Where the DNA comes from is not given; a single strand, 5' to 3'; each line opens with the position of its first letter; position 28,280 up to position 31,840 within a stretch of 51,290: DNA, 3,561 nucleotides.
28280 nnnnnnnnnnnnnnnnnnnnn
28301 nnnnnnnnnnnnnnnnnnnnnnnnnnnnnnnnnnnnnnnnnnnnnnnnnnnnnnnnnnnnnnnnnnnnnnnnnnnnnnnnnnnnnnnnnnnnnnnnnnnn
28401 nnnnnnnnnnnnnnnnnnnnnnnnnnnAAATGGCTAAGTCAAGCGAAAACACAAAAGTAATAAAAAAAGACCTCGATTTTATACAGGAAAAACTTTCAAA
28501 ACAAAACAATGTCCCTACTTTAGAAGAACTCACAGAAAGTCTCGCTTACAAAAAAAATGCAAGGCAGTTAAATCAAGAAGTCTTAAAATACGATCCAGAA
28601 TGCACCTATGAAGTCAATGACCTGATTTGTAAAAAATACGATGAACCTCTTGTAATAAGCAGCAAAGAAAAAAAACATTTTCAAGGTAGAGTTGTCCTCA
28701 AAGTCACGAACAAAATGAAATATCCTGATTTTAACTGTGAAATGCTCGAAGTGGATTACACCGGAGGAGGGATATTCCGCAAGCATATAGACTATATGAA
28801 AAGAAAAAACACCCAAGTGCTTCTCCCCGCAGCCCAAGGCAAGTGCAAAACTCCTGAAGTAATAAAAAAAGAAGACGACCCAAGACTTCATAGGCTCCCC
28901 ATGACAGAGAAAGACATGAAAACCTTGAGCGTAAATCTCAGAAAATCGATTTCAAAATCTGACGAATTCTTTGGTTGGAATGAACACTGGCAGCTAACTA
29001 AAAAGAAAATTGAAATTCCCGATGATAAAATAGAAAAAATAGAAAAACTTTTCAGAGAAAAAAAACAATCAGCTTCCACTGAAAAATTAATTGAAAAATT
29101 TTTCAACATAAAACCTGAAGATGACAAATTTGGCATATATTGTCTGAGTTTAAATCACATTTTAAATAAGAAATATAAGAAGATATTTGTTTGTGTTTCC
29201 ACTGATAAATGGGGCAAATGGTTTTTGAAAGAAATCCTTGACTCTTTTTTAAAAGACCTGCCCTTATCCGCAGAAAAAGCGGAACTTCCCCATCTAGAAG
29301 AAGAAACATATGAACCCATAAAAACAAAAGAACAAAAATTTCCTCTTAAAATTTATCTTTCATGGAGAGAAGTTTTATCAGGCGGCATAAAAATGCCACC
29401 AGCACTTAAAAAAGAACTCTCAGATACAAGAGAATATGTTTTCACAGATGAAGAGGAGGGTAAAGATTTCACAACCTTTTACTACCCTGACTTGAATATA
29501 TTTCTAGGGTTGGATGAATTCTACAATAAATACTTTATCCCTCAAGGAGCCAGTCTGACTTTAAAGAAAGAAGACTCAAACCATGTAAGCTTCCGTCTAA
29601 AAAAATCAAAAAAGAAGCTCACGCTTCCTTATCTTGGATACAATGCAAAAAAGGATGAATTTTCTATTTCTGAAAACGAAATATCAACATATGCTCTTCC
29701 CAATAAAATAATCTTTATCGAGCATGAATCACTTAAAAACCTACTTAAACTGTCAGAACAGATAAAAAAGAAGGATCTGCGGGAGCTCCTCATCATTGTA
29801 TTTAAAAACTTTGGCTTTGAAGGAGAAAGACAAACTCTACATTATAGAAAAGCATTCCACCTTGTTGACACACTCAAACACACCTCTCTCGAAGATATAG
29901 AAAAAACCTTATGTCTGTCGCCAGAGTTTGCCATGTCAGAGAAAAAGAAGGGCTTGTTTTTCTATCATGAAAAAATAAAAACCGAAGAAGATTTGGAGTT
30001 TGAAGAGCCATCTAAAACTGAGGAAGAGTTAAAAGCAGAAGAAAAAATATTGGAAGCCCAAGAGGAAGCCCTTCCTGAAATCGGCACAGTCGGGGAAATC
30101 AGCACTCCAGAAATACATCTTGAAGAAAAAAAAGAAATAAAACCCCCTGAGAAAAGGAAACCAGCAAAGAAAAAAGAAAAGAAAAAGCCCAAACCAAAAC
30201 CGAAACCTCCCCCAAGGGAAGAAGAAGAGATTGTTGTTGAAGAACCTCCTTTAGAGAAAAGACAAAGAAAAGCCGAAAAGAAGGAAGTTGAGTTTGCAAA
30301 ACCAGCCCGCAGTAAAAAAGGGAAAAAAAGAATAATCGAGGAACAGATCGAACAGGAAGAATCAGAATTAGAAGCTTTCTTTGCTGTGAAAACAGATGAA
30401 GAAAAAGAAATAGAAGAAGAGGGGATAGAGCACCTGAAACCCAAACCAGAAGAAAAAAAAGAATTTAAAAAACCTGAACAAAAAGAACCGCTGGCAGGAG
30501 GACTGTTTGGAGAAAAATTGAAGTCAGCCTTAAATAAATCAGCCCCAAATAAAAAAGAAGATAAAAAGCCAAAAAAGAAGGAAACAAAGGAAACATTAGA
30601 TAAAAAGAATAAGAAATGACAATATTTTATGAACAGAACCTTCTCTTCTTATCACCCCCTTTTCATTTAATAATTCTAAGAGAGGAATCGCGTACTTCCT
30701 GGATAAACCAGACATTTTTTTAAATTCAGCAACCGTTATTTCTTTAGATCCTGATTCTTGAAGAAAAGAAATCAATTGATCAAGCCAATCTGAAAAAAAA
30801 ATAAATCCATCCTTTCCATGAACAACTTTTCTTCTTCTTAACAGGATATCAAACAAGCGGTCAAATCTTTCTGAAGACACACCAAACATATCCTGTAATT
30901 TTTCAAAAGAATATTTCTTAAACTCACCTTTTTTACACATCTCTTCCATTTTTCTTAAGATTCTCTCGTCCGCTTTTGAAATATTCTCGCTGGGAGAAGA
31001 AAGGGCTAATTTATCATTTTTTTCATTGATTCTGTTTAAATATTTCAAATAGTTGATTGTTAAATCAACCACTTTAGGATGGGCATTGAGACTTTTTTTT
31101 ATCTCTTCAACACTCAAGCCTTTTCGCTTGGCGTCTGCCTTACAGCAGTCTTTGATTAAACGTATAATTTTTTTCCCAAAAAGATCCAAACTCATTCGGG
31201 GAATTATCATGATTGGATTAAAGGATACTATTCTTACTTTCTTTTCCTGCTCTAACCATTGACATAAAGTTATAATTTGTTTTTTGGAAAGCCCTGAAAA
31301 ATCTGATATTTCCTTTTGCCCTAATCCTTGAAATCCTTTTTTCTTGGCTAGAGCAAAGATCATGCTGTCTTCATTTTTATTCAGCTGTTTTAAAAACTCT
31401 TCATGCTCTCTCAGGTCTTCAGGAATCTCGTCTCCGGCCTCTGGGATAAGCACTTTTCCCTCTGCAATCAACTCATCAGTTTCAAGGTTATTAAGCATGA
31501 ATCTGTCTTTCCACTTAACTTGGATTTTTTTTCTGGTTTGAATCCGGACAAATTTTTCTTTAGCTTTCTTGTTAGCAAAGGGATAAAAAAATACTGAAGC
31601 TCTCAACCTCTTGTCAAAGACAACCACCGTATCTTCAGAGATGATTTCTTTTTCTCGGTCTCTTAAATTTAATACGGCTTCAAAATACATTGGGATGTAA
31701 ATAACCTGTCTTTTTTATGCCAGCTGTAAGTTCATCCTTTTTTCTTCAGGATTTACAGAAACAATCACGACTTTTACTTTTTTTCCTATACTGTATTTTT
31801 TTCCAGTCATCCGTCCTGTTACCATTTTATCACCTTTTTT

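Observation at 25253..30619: Tightly coupled four-gene operon: COG2403-type GTPase, carbamate kinase, dead transcarbamylase, Lys/Glu-rich orphan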

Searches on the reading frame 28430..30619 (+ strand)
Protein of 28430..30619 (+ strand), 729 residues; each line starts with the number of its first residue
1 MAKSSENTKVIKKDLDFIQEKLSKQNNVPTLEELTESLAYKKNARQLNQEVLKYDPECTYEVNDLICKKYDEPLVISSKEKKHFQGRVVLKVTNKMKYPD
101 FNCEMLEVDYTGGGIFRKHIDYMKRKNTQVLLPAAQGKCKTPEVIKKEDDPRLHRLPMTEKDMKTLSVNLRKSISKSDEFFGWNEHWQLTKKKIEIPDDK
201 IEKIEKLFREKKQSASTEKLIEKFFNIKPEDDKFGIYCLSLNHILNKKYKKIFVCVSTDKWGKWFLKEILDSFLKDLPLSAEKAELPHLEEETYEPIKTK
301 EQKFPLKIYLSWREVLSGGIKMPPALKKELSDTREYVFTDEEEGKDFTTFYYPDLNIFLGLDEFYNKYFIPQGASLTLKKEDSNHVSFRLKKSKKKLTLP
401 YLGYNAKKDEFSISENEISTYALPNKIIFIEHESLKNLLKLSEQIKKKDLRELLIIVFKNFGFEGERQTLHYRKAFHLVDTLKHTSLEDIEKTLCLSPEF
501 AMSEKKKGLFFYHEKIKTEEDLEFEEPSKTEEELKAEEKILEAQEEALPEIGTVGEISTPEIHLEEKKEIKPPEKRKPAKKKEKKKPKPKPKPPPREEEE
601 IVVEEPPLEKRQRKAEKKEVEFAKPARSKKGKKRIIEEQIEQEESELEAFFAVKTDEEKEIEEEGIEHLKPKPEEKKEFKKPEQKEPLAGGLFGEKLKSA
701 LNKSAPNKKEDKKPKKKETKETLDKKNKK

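Call 3: search_protein_families(library=pfam, proteins=[window:28430-30619:+], max_evalue=0.01)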
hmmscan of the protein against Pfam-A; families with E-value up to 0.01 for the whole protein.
window:28430-30619:+ (729 aa): 0 families

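Call 4: search_protein_families(library=ncbifam, proteins=[window:28430-30619:+], max_evalue=0.01)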
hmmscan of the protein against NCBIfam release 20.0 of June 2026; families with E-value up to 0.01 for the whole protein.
window:28430-30619:+ (729 aa): 0 families

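Call 16: search_solved_structures(query=window:28430-30619:+, max_evalue=1)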
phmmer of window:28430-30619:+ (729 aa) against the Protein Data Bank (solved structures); distinct sequences matched with E-value up to 1: 0.

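Call 22: find_homologous_proteins(query=window:28430-30619:+)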
Query window:28430-30619:+ (729 aa): 704 proteins with E <= 0.001 among 8000 candidates; the best 120 are listed.
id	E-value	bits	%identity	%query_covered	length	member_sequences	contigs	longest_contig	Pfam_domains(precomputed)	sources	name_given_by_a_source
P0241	0.0e+0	1466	94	100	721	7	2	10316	-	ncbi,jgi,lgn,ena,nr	ncbi:MAG TPA: hypothetical protein VFG01_02865 [Acidobacteriota bacterium]|nr:hypothetical protein [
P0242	0.0e+0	1347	88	96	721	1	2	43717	-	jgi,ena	-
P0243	0.0e+0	1281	81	100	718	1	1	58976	-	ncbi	ncbi:MAG: hypothetical protein ACOC5G_01815 [Acidobacteriota bacterium]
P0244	0.0e+0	1265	82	97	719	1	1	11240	-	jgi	-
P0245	0.0e+0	1228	79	96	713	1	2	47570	-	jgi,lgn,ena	-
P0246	0.0e+0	1139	74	96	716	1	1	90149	-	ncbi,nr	ncbi:MAG: hypothetical protein GF421_06445 [Candidatus Aminicenantes bacterium]|nr:hypothetical prot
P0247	0.0e+0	1127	75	96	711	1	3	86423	-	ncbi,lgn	-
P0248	0.0e+0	1124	74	96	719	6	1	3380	-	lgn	-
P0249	0.0e+0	1121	75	97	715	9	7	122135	-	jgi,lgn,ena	-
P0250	0.0e+0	1110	75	97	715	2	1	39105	-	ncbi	-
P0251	0.0e+0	1105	74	96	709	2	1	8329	-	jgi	-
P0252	1.6e-226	772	52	99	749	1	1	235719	-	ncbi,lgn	-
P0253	1.4e-224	766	52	96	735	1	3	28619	-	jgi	jgi:hypothetical protein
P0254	2.1e-224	765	57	79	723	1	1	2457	-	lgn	-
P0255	1.0e-222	760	53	98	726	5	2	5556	-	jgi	-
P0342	1.2e-199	683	51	98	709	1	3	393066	-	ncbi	-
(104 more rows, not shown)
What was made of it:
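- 28430..30619 (+): Aminicenantes-specific 729-aa protein: folded N-terminal region of about 515 residues (B3-like barrel, winged-helix-like domains) and a disordered Lys/Glu-rich tail with three conserved short motifs. About 704 homologs, every one carrying a source name being Aminicenantes or Acidobacteriota (call 22).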

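Call 47: predict_structure(alignment_id=A2)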
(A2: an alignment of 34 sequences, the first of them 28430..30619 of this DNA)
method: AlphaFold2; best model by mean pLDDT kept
length: 729 residues; sequences in the alignment: 34
mean_pLDDT: 74.0   pTM: 0.58
mean pLDDT of the five models: 74.0, 73.1, 71.8, 71.8, 71.2
residues with pLDDT >= 90: 211; 70-90: 291; 50-70: 45; < 50: 182
segments of 3 or more residues with pLDDT < 50: 517-537, 539-628, 657-694, 701-729
pLDDT, mean of each block of 10 residues (from residue 1): 69 93 92 92 84 91 91 88 88 87 86 83 86 82 87 78 91 94 94 94 95 93 93 94 95 91 92 74 79 63 78 89 85 90 91 88 91 90 89 88 83 85 83 85 77 90 77 91 88 88 86 66 41 45 41 38 41 37 39 38 34 36 41 70 78 53 35 36 36 51 39 35 35
secondary structure, 60 per line:
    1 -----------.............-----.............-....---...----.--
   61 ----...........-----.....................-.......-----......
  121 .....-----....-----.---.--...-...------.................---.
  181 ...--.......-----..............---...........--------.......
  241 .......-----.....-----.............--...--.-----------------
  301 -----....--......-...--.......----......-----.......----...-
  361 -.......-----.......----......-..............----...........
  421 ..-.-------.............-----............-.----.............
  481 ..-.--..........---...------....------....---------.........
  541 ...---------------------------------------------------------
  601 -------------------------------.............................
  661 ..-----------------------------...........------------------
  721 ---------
elements in order (helices of 4 or more, strands of 3 or more residues): H12-24 H31-42 H44-47 E51-53 E65-75 E81-98 E103-109 H115-125 E131-134 H160-176 E180-183 E186-189 H198-211 H217-225 H234-247 E253-257 E263-266 H267-275 E306-309 H312-317 E319-321 H324-330 E335-340 E346-352 E357-359 H362-368 E374-380 E385-390 E392-405 E410-422 H432-444 H450-461 E468-471 H472-482 H487-496 E500-502 E509-512 H519-522 H532-543 H632-662 H692-702
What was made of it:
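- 28430..30619 (+): AF2 model (call 47).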

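Call 51: fold_search(model_id=the predicted structure, library=pdb)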
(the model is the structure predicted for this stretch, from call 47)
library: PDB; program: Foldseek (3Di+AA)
matches with E <= 10: 464; with E <= 0.001: 0
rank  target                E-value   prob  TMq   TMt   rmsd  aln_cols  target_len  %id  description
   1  1yel_MODEL_1_A        8.0e-03  1.00  0.11  0.63   3.1        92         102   12  Structure of the hypothetical Arabidopsis thaliana protein At1g16640.1 (released 2005-01-18)
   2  6j9b_A                1.1e-02  1.00  0.11  0.61   3.9       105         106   14  Arabidopsis FUS3-DNA complex (released 2019-05-29)
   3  5yzy_C                1.2e-02  1.00  0.11  0.60   4.2       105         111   15  AtVAL1 B3 domain in complex with 13bp-DNA (released 2018-05-02)
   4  4i1k_A                5.5e-02  0.99  0.11  0.56   4.0        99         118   17  Crystal Structure of VRN1 (Residues 208-341) (released 2012-12-19)
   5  6c5d_B                8.0e-02  0.99  0.10  0.49   4.2       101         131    6  N-terminal domain of Helicobacter pylori LlaJI.R1 (released 2018-06-27)
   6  8oj1_A                8.0e-02  0.99  0.11  0.25   3.6       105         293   11  Crystal structure of the DNA binding domain of M. polymorpha Auxin Response Factor 2 (MpARF2) in complex with High Aff (released 2024-04-03)
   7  4ldy_A                9.5e-02  0.63  0.10  0.22  21.9       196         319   10  Crystal structure of the DNA binding domain of the G245A mutant of arabidopsis thaliana auxin reponse factor 1 (released 2014-02-12)
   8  6sdg_A                1.1e-01  0.94  0.11  0.23   7.1       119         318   13  Crystal structure of the DNA binding domain of M. polymorpha Auxin Response Factor 2 (MpARF2) in complex with High Aff (released 2020-04-08)
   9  4ldv                  1.2e-01  0.44  0.08  0.16  14.1       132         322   11  Crystal structure of the DNA binding domain of A. thailana auxin response factor 1 (released 2014-02-12)
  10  4ldu                  1.2e-01  0.98  0.10  0.22   3.6       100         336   14  Crystal structure of the DNA binding domain of Arabidopsis thaliana auxin response factor 5 (released 2014-02-12)
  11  6j9c_D                1.3e-01  0.99  0.11  0.61   3.7       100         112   19  Crystal structure of Arabidopsis thaliana transcription factor LEC2-DNA complex (released 2019-05-29)
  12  6sdg_B                1.6e-01  0.96  0.11  0.23   3.8       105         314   11  Crystal structure of the DNA binding domain of M. polymorpha Auxin Response Factor 2 (MpARF2) in complex with High Aff (released 2020-04-08)
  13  6c5d_A                2.3e-01  0.95  0.10  0.51   4.3       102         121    7  N-terminal domain of Helicobacter pylori LlaJI.R1 (released 2018-06-27)
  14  4ldw_B                2.3e-01  0.72  0.10  0.21  13.0       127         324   15  Crystal structure of the DNA Binding Domain of arabidopsis thaliana auxin response factor 1, P21 structure (released 2014-02-12)
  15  2c1l_A                2.4e-01  0.89  0.07  0.14   3.4        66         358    9  Structure of the BfiI restriction endonuclease (released 2005-10-07)
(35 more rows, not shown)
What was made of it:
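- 28430..30619 (+): Foldseek (call 51).
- On B3 / EcoRII-N-type DNA-binding pseudobarrel (gene 4): Foldseek hits 1yel, 6j9b, 5yzy and 6c5d: probability 0.99-1.0 but E 0.008-0.08, and TM 0.5-0.63 on the target length (call 51).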

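Call 65: find_encoding_contigs(protein=P0342, flank=7000, max_places=1)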
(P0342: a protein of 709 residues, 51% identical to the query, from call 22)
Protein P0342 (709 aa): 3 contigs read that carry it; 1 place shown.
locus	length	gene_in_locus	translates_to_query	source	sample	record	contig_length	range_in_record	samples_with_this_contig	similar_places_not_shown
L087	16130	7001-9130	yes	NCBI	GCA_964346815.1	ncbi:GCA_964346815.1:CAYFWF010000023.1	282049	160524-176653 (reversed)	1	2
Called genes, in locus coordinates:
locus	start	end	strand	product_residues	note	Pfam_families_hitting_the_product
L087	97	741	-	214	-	PF05198:IF3_N, PF00707:IF3_C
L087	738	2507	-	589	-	PF07973:tRNA_SAD, PF00587:tRNA-synt_2b, PF03129:HGTP_anticodon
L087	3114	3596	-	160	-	PF00149:Metallophos (weak), PF12850:Metallophos_2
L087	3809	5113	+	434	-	-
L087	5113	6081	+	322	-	PF00696:AA_kinase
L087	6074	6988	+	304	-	PF02729:OTCace_N, PF00185:OTCace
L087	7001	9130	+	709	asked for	-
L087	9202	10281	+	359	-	PF01266:DAO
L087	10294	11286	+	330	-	PF02423:OCD_Mu_crystall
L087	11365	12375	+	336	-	PF05544:Pro_racemase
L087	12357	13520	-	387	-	PF09106:WHD_2nd_SelB, PF09107:WHD_3rd_SelB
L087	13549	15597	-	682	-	PF08206:OB_RNB, PF17876:CSD2 (weak), PF00773:RNB, PF00575:S1 (weak)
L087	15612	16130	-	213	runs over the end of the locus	-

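Call 66: find_encoding_contigs(protein=P0252, flank=7000, max_places=1)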
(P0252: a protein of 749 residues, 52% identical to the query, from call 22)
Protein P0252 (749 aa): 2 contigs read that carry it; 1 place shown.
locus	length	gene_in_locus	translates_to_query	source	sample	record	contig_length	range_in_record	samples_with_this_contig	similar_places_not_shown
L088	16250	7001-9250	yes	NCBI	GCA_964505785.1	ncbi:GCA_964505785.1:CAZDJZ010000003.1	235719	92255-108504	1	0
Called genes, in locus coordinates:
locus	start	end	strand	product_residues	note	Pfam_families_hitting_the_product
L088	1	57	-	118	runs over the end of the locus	PF00453:Ribosomal_L20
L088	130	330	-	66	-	PF01632:Ribosomal_L35p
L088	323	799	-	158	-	PF05198:IF3_N, PF00707:IF3_C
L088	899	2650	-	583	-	PF07973:tRNA_SAD, PF00587:tRNA-synt_2b, PF03129:HGTP_anticodon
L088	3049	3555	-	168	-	PF00149:Metallophos (weak), PF12850:Metallophos_2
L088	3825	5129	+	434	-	-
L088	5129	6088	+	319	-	PF00696:AA_kinase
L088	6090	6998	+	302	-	PF02729:OTCace_N, PF00185:OTCace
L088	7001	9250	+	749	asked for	-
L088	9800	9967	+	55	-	-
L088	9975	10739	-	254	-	PF09106:WHD_2nd_SelB (faint), PF09107:WHD_3rd_SelB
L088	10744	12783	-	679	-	PF08206:OB_RNB, PF17876:CSD2, PF00773:RNB, PF00575:S1 (weak)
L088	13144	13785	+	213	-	-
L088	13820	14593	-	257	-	PF03309:Pan_kinase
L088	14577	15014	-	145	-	-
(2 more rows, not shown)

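Call 89: search_solved_structures(query=A2, max_evalue=1)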
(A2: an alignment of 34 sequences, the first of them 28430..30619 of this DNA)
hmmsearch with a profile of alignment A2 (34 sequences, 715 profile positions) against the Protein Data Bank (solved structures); distinct sequences matched with E-value up to 1: 1.
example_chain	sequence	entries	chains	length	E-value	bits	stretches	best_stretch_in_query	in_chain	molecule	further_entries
2qhr_H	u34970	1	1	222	0.25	12.8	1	344-382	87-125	13F6-1-2 Fab fragment heavy chain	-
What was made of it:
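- Tried and rejected: Sequence-profile searches of the fourth protein against PDB, Pfam and NCBIfam found nothing (calls 3, 4, 16, 89).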

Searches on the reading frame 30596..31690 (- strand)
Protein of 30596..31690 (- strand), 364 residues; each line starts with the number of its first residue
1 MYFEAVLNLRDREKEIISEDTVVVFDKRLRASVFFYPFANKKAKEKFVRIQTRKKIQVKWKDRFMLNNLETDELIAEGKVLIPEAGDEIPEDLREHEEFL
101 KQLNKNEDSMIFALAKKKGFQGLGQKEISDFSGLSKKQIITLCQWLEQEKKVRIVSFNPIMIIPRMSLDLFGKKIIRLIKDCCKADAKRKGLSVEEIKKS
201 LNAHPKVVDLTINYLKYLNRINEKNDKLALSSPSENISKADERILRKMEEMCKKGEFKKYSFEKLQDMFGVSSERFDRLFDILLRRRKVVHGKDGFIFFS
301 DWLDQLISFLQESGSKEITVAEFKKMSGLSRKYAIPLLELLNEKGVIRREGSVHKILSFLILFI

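Call 33: search_protein_families(library=pfam, proteins=[window:30596-31690:-], max_evalue=0.00001)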
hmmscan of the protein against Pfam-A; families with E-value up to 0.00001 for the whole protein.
window:30596-31690:- (364 aa): 1 family
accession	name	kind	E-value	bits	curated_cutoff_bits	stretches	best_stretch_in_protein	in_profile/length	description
PF09107.17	SelB-wing_3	-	1.4e-14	53.7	23.2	1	316-354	7-45/47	Elongation factor SelB, winged helix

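Call 83: search_protein_families(library=ncbifam, proteins=[window:30596-31690:-], max_evalue=1e-8)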
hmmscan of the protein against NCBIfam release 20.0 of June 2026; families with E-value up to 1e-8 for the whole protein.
window:30596-31690:- (364 aa): 0 families
